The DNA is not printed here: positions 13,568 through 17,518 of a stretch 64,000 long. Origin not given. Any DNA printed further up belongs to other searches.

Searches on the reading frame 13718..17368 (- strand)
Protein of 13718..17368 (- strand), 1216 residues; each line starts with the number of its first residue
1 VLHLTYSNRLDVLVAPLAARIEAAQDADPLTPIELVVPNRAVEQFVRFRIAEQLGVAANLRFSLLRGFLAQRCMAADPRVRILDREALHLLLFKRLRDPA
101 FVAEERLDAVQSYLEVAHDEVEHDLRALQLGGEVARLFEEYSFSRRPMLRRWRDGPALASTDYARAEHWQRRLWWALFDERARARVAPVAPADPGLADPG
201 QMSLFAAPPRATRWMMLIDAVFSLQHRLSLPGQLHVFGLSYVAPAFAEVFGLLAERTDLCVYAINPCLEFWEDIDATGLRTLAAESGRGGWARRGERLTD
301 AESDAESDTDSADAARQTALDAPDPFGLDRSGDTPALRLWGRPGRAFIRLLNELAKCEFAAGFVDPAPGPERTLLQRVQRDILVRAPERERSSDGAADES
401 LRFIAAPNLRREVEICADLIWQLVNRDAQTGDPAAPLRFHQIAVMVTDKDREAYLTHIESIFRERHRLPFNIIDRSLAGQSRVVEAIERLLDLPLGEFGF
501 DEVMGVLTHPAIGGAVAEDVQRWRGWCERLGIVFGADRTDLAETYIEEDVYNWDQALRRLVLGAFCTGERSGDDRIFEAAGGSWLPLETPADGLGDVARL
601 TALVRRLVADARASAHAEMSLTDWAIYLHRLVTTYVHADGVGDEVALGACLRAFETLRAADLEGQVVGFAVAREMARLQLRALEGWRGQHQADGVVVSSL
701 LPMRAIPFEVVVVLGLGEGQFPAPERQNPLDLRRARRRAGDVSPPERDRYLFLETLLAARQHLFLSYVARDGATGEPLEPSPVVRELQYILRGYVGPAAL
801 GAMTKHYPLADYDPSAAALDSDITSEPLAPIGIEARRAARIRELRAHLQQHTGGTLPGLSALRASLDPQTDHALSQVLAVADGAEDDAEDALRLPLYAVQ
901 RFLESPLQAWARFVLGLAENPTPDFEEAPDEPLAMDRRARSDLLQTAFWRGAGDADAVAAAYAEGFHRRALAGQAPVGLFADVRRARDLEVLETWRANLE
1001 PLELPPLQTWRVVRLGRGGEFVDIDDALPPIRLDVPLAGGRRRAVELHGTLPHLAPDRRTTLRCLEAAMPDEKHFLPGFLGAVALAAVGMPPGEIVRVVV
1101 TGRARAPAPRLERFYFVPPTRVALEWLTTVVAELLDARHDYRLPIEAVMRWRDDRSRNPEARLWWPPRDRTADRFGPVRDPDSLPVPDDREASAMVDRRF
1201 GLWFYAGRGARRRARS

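Call 65: search_protein_families(library=pfam, max_evalue=0.001, proteins=[window:13718-17368:-])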
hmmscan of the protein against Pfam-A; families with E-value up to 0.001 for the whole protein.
window:13718-17368:- (1216 aa): 1 family
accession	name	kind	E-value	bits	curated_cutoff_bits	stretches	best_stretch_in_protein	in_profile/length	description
PF04257.20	Exonuc_V_gamma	-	6e-49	167.4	25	1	2-383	1-312/314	Exodeoxyribonuclease V, gamma subunit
